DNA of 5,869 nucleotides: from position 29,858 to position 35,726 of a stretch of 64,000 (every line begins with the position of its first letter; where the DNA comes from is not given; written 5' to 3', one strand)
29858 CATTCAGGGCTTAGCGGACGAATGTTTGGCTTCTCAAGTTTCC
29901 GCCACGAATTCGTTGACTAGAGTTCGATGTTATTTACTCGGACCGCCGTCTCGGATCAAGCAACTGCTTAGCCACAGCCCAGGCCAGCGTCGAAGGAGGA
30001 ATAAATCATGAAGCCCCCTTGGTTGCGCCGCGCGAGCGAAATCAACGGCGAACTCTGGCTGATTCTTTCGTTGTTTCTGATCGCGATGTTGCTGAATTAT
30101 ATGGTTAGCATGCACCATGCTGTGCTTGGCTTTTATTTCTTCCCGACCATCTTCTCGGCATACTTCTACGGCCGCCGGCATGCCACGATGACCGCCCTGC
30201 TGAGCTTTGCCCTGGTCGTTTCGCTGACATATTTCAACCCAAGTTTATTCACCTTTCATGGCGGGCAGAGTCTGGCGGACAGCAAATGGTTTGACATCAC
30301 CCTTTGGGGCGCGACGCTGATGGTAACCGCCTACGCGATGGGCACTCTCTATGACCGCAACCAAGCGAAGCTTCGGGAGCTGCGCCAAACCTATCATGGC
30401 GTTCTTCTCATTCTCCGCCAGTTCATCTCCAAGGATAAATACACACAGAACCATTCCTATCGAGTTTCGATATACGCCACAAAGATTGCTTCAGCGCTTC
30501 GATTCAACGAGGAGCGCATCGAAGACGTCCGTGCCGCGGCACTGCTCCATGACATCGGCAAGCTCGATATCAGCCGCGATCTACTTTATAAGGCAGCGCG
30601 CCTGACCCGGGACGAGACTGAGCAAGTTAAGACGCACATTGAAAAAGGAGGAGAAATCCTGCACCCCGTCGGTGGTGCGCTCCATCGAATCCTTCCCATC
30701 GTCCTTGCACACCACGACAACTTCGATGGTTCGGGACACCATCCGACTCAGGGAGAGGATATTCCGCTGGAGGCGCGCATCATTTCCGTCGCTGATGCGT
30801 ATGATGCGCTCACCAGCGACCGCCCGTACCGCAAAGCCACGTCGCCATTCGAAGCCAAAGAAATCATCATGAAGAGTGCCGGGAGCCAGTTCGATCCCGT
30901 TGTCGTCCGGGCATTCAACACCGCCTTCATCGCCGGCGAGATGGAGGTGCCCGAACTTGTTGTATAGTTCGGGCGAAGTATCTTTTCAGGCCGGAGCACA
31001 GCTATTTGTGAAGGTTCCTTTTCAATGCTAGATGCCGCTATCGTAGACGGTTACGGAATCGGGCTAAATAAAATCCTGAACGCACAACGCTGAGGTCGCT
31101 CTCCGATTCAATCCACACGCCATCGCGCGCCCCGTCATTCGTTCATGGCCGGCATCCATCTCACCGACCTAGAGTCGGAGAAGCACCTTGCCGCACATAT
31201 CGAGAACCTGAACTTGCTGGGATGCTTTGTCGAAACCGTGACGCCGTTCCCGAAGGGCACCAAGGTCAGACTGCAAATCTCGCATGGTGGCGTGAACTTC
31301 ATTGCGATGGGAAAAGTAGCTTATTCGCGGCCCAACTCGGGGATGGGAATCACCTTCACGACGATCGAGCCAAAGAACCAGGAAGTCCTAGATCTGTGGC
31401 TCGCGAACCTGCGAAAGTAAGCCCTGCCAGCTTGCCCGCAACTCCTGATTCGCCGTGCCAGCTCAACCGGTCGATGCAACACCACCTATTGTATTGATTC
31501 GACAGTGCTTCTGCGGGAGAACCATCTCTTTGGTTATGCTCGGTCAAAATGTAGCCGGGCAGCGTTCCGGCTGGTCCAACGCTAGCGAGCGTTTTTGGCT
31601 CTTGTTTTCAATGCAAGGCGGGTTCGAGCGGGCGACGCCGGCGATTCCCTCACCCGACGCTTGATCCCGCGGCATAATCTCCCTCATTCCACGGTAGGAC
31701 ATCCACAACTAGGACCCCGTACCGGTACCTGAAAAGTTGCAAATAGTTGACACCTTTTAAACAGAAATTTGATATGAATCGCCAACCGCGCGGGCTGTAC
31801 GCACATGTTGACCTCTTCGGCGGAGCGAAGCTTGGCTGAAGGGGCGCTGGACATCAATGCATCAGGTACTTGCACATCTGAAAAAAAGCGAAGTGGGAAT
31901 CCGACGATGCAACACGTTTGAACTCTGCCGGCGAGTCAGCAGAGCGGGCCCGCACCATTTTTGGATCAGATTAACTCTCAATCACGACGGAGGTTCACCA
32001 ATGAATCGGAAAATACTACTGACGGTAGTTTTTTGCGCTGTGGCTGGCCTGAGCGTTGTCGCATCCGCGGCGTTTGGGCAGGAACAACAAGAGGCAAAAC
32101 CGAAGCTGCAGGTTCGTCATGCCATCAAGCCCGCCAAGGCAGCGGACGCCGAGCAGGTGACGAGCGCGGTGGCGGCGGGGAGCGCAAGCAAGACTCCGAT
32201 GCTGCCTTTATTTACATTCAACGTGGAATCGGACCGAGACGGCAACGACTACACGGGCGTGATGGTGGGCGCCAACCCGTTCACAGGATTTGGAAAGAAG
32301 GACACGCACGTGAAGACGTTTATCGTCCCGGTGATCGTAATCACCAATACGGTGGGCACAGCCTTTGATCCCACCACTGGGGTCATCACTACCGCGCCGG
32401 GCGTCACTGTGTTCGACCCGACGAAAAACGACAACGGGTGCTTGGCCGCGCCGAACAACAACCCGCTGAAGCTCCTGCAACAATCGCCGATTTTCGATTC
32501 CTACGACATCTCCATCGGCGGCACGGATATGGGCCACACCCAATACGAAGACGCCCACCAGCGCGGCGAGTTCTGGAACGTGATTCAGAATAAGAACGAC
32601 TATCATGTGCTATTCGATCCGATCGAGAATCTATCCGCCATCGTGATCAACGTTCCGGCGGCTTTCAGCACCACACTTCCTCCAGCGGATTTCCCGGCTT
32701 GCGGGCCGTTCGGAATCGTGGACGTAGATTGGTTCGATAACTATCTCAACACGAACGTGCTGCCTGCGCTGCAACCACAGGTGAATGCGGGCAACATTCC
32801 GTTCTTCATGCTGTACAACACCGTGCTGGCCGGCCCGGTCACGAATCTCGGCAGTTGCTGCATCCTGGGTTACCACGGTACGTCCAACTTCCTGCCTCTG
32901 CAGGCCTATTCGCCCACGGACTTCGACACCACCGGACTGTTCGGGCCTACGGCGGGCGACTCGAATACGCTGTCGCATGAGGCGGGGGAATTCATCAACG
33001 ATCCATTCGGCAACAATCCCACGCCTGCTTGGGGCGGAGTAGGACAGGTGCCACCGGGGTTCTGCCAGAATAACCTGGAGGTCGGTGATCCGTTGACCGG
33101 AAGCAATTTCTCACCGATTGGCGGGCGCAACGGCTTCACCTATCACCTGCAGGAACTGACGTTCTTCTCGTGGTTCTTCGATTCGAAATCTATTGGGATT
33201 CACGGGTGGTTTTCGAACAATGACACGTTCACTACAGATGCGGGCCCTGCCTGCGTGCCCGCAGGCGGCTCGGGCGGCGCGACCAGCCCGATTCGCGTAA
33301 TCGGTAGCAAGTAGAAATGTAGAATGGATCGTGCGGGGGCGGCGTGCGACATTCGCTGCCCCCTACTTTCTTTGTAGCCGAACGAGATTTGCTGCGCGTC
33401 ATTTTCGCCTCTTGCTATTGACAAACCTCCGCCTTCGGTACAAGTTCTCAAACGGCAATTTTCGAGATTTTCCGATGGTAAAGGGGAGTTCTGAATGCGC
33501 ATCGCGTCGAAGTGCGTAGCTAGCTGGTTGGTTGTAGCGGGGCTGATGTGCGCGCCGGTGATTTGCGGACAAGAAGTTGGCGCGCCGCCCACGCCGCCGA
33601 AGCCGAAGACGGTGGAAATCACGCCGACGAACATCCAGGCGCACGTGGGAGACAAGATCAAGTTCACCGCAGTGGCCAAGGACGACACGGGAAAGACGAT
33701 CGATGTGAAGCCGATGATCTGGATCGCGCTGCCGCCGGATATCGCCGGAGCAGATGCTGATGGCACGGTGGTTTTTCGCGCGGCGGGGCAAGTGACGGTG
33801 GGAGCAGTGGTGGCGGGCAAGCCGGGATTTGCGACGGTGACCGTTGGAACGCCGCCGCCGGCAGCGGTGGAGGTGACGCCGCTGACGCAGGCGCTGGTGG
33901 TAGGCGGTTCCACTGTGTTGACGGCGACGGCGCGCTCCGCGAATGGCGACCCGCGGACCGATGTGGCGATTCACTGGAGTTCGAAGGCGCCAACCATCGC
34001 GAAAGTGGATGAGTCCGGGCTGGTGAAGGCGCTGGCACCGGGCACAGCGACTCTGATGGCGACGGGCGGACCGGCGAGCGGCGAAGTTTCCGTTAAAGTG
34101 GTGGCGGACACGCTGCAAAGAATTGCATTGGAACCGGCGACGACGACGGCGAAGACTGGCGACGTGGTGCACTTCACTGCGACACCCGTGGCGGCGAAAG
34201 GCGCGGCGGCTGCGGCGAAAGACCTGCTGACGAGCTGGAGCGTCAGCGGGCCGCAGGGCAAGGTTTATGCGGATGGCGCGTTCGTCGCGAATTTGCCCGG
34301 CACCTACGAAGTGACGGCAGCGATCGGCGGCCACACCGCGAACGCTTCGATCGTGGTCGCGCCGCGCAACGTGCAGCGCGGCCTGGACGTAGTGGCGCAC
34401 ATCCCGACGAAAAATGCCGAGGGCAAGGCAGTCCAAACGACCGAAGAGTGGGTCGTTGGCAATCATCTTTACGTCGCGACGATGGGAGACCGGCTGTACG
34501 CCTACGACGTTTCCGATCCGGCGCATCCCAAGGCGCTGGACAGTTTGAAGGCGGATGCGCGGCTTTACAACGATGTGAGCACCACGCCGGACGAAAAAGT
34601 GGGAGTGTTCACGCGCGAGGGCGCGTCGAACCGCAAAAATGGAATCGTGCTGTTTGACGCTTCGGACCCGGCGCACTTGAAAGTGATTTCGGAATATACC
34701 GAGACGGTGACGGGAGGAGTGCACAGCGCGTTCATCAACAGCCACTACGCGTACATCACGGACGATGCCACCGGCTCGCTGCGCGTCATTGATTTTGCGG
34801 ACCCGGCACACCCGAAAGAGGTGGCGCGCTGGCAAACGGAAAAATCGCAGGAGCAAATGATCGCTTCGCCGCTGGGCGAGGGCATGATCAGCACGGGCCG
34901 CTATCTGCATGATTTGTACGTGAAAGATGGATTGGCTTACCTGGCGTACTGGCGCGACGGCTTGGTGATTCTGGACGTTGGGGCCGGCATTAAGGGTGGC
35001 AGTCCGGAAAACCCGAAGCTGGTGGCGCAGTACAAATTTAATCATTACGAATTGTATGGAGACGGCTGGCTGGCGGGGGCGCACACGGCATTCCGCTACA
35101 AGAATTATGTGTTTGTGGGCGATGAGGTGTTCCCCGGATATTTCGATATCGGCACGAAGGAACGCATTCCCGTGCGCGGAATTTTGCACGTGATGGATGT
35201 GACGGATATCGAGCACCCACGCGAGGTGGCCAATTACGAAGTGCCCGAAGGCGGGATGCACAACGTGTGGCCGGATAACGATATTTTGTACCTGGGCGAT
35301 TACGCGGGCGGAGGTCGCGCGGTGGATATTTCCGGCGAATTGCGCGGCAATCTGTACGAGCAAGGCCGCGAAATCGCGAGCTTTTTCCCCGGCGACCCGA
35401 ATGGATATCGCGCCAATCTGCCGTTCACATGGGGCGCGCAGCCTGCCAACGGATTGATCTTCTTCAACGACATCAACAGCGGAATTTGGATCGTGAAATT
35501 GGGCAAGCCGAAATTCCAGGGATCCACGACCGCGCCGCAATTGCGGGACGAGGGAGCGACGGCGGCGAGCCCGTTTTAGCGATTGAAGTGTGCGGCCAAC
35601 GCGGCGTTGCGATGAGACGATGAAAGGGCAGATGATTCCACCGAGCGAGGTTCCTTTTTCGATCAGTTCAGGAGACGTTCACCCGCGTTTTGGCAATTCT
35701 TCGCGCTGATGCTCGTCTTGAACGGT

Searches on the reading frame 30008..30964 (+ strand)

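Call 44: search_protein_families(library=pfam, proteins=[window:30008-30964:+], max_evalue=0.00001)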
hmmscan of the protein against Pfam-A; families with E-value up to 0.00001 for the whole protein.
window:30008-30964:+ (319 aa): 3 families
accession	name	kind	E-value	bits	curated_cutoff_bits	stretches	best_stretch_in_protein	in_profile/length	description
PF13487.12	HD_5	-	2.5e-29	102.6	27.2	1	142-299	10-170/170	HD domain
PF01966.28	HD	-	1.7e-21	77.1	22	1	148-267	3-115/116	HD domain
PF08668.18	HDOD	-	3e-06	27.3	22.9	1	147-203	96-150/196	HDOD domain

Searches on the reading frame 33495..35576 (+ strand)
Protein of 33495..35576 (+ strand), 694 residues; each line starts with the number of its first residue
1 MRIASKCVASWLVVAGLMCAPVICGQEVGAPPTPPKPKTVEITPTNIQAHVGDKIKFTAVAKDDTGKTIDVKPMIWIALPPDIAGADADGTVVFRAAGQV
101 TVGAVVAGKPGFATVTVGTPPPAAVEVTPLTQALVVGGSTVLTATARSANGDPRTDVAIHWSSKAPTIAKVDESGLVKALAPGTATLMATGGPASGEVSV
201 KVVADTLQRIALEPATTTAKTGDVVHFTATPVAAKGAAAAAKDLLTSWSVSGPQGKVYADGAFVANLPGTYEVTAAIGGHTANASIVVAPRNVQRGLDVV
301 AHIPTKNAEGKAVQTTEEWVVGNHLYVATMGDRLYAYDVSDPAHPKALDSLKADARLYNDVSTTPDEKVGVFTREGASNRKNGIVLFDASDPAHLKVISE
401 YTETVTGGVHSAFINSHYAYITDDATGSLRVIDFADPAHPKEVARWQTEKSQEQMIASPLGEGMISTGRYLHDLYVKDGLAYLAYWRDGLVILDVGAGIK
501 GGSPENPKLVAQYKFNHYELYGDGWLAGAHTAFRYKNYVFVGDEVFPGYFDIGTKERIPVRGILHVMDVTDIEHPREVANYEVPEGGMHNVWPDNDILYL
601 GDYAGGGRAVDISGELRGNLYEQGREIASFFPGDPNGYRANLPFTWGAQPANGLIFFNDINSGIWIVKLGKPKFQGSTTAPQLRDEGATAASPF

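Call 44: search_protein_families(library=pfam, proteins=[window:33495-35576:+], max_evalue=0.00001)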
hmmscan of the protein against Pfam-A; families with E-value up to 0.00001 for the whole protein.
window:33495-35576:+ (694 aa): 2 families
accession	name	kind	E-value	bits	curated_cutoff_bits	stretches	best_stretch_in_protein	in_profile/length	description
PF08309.17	LVIVD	-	7.8e-15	54.4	20.2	0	319-346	8-35/42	LVIVD repeat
PF02368.24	Big_2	-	7.9e-09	35.8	22.8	1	124-201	4-78/79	Bacterial Ig-like domain (group 2)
